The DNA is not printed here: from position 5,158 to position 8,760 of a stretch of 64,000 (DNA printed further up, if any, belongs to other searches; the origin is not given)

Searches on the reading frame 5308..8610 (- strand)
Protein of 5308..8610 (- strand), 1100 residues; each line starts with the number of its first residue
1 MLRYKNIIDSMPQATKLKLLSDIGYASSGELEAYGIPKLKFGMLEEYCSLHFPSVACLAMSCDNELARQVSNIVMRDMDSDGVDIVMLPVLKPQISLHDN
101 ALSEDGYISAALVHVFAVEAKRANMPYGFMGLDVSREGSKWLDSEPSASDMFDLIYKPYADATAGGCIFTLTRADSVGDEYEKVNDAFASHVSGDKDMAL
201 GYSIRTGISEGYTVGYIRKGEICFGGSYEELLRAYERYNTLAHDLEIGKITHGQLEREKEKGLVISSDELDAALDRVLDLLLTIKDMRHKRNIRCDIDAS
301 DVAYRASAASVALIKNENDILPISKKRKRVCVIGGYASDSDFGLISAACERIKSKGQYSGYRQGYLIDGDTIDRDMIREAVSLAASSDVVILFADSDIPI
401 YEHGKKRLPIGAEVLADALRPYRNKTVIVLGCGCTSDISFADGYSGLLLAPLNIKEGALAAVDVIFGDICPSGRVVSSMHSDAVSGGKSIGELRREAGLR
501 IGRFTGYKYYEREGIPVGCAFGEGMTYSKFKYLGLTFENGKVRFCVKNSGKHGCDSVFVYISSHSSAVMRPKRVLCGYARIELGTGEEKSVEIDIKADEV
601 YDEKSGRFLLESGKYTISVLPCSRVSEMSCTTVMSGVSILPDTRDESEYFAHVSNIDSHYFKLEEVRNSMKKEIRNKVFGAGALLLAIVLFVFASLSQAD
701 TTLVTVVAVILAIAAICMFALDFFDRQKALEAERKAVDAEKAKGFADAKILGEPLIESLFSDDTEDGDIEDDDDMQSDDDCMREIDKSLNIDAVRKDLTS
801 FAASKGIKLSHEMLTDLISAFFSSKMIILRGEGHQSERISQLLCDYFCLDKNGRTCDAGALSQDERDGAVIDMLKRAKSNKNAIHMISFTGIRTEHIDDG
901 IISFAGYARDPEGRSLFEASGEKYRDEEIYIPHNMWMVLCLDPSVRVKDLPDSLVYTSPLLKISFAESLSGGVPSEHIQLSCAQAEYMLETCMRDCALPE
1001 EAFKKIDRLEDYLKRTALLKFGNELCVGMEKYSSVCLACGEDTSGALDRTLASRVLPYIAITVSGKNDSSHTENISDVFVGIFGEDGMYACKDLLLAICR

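Call 3: search_protein_families(library=pfam, proteins=[window:5308-8610:-], max_evalue=0.01)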
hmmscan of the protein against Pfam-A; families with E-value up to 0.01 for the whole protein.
window:5308-8610:- (1100 aa): 2 families
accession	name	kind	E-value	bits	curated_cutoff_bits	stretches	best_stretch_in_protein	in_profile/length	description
PF01915.27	Glyco_hydro_3_C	-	1.3e-15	58.4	31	1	313-483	3-173/200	Glycosyl hydrolase family 3 C-terminal domain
PF14310.12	Fn3-like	-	2.8e-11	43.8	25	1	557-619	3-67/71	Fibronectin type III-like domain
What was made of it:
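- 5308..8610 (-): 1,100-aa protein: GH3_C and Fn3-like domains, a two-TM hairpin, and a C-terminal degenerate AAA domain paralogous to the repeat core. It is a third paralogue and is not homogenised. Pfam hits (call 3).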

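Call 5: search_protein_families(library=padloc, proteins=[window:5308-8610:-], max_evalue=0.1)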
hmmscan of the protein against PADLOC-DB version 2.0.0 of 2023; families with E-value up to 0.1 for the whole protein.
window:5308-8610:- (1100 aa): 1 family
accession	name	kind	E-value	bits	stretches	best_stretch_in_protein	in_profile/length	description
PDLC03841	LeoBC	-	0.044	10.9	1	652-740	430-520/601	-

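Call 6: search_protein_families(library=ncbifam, proteins=[window:5308-8610:-], max_evalue=0.1)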
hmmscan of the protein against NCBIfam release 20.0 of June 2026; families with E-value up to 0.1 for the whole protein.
window:5308-8610:- (1100 aa): 7 families
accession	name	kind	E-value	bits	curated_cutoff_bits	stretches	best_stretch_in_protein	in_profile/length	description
NF041610.1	alph_arabinopyran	equivalog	9.7e-38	129.8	1300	1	265-627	259-646/738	exo-alpha-(1->6)-L-arabinopyranosidase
NF041776.1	xylosidase_Xyl3A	equivalog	5.1e-18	64.4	1250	2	418-628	631-841/846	xylan 1,4-beta-xylosidase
NF052329.1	XyloArabinsidase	equivalog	7.4e-18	64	1050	1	367-636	455-733/750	beta-xylosidase/alpha-l-arabinosidase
NF041579.1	betaxyl_Flavo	equivalog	4.2e-17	61.6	1350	1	287-628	341-708/716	beta-xylosidase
NF011678.0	PRK15098.1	equivalog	5.1e-16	58.2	666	1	374-619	489-750/765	beta-glucosidase BglX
NF052330.1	BetGlucosiCelf0468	equivalog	5.9e-15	54.6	1300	1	373-619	543-807/817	beta-d-glucosidase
NF052331.1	Bet13-16Glucosase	equivalog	6e-12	44.5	1330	1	372-628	480-742/750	exo-beta-d-1,3/1,6-glucosidase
